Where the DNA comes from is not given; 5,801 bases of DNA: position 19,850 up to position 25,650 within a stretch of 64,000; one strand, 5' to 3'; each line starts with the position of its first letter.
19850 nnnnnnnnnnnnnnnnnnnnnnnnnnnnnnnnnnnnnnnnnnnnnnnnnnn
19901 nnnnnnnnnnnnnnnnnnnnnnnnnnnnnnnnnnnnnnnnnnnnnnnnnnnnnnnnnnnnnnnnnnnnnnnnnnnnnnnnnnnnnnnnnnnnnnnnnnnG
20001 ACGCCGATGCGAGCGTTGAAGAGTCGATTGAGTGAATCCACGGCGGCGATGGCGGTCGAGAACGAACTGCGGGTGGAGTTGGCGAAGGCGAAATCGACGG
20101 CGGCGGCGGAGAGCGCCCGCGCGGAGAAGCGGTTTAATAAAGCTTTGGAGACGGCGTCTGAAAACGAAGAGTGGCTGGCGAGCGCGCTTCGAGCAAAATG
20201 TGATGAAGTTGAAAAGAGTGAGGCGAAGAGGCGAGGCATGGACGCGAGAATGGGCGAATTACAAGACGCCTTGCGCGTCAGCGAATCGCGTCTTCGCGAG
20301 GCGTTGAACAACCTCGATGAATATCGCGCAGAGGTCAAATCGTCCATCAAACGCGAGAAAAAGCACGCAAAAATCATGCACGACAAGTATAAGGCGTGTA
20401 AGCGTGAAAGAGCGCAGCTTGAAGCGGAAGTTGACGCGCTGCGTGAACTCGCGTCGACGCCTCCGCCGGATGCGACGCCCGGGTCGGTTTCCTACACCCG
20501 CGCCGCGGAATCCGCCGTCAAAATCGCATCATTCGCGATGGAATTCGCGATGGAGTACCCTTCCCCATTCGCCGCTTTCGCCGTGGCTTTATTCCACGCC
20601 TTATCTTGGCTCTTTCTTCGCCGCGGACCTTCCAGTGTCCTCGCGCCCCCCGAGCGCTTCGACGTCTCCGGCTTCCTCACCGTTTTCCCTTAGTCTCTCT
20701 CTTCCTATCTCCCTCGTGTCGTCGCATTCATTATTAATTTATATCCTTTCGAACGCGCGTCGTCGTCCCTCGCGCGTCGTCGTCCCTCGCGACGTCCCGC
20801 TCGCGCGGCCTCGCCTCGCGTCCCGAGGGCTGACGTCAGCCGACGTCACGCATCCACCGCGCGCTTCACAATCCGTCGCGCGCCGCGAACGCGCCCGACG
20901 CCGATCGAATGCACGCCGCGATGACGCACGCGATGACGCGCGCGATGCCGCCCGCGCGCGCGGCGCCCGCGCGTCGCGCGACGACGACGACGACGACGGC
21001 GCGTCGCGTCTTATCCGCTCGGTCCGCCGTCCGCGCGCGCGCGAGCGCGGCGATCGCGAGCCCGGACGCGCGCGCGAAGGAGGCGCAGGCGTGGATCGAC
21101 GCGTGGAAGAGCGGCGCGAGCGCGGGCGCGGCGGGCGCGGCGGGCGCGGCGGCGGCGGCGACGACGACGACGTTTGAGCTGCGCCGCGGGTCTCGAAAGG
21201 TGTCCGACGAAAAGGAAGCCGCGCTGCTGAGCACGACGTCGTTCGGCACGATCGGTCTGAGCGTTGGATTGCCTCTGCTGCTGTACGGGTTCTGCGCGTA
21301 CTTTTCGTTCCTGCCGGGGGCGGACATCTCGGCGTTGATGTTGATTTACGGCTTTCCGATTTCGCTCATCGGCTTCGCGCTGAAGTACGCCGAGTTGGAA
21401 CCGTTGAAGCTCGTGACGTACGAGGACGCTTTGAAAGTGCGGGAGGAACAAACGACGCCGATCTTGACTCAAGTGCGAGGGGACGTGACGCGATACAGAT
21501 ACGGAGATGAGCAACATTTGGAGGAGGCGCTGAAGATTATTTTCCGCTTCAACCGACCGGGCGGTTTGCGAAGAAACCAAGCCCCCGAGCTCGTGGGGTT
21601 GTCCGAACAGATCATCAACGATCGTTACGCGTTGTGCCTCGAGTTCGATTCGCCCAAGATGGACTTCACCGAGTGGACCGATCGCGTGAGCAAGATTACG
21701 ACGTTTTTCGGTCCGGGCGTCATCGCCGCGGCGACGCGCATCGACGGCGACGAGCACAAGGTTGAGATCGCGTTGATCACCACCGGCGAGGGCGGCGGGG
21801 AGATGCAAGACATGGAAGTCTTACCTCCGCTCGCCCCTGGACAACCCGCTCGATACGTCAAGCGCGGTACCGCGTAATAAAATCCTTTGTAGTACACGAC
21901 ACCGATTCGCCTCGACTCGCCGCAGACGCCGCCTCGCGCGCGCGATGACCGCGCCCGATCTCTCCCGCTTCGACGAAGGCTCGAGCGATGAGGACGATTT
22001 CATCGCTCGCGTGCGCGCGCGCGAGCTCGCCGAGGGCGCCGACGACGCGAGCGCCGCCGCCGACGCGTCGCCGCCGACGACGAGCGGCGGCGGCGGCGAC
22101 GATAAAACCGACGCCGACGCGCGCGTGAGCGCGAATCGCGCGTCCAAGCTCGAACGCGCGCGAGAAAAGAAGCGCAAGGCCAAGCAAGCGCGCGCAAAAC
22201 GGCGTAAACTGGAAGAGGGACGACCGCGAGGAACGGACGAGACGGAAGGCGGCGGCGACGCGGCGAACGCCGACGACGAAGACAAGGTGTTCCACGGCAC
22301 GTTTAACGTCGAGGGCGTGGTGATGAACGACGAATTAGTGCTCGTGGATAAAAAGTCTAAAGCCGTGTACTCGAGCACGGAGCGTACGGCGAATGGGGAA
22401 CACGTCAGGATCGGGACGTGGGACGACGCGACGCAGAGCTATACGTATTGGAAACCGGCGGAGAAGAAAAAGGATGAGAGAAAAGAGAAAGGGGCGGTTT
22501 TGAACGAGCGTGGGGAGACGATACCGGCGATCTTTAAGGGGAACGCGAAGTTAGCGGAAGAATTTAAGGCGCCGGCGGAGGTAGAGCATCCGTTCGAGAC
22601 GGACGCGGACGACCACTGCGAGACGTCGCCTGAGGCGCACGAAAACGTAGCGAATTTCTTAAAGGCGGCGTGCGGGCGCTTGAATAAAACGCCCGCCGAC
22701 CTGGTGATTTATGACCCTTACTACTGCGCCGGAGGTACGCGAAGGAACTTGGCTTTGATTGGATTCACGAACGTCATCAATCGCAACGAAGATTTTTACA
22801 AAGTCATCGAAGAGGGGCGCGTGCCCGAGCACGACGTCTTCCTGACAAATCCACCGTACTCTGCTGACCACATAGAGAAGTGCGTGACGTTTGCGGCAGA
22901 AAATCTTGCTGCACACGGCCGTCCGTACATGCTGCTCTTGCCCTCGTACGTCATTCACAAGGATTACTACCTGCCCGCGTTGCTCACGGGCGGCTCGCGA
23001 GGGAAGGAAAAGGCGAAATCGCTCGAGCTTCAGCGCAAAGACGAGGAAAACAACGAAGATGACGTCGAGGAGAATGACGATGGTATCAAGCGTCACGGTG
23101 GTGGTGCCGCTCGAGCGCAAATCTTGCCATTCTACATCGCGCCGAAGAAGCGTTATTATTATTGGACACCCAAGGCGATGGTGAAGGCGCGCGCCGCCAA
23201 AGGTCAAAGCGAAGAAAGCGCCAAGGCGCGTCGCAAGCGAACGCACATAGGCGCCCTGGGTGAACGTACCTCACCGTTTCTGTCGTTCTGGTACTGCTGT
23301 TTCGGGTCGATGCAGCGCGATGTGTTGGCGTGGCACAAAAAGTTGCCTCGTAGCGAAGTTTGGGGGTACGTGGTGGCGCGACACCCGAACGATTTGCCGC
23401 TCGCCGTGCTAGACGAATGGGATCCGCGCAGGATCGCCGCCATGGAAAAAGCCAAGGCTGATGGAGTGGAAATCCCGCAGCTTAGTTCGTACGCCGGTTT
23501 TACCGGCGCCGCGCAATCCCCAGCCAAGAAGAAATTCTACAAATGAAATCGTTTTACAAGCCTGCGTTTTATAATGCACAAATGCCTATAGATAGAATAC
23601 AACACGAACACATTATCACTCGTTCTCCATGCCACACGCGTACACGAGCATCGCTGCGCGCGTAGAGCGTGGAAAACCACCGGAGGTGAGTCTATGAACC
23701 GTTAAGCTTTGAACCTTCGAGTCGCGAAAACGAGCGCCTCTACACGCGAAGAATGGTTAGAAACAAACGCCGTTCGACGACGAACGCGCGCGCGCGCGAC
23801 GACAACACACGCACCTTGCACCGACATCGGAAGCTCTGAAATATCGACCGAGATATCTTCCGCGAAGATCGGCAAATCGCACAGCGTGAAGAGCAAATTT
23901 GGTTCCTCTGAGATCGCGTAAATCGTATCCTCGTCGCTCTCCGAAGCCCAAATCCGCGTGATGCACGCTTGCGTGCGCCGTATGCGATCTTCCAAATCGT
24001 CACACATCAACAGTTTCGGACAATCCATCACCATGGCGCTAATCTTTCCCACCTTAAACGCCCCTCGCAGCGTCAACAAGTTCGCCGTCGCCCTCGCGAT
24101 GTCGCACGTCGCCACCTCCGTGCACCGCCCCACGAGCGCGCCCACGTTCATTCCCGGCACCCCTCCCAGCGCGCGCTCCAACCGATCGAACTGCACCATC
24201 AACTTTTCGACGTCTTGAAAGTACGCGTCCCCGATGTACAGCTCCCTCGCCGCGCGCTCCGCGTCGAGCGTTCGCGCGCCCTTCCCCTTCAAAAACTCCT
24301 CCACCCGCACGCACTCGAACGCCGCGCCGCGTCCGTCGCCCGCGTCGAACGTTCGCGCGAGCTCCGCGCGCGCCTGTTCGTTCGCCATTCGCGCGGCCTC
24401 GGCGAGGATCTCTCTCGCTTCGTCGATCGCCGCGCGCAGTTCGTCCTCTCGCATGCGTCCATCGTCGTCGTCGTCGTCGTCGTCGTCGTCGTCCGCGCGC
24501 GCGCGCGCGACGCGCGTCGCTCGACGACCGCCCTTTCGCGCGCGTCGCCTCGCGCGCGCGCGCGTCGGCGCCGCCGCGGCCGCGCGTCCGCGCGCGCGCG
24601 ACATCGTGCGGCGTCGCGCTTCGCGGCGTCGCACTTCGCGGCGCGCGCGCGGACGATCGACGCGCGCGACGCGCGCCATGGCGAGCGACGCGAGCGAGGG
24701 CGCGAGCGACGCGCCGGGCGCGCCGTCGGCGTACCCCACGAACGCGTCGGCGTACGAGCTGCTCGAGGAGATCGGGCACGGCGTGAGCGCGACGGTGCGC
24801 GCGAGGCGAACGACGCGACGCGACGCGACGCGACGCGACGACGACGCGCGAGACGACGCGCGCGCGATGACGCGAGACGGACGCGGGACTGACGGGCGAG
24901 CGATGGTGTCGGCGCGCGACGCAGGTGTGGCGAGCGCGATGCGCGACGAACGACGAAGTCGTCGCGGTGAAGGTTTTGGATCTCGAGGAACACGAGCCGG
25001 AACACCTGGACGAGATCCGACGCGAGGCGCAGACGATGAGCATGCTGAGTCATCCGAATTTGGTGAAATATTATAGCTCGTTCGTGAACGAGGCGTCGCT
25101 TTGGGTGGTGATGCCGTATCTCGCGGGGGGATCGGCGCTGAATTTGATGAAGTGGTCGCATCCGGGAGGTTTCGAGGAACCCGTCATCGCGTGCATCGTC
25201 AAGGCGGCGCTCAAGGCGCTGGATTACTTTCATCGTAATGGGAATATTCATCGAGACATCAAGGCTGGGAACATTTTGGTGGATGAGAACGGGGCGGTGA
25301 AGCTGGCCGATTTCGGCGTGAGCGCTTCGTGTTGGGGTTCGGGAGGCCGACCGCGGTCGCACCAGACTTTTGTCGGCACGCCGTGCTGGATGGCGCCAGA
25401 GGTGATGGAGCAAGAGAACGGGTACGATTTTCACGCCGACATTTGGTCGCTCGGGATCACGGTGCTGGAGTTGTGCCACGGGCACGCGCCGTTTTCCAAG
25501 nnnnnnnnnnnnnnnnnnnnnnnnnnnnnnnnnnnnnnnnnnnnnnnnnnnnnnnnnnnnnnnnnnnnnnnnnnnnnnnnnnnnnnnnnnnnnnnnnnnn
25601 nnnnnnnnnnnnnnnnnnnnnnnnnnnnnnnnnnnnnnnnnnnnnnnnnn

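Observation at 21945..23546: NPPY-motif gamma-class amino-methyltransferase-like protein of unknown function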

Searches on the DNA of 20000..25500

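Call 84: search_rna_families(source=window, start=20000, end=25500, threshold=gathering)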
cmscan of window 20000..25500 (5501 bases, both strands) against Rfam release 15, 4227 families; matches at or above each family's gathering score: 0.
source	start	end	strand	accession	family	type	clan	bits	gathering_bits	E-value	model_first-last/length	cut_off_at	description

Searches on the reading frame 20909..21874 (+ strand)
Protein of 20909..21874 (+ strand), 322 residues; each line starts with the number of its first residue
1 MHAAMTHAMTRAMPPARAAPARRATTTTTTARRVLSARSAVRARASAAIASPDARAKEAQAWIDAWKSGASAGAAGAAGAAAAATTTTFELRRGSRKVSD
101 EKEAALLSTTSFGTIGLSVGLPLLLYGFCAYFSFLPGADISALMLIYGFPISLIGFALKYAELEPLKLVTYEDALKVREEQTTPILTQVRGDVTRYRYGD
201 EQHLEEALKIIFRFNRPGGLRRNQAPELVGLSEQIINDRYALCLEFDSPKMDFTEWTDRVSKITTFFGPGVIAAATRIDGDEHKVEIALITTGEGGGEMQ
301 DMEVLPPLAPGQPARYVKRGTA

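Call 75: search_protein_families(library=pfam, proteins=[window:20909-21874:+], max_evalue=0.001)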
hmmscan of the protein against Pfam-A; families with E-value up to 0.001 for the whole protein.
window:20909-21874:+ (322 aa): 1 family
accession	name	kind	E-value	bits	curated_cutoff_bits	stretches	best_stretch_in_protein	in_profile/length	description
PF11016.13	DUF2854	-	1.2e-47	161.9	25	1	126-273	1-143/146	Protein of unknown function (DUF2854)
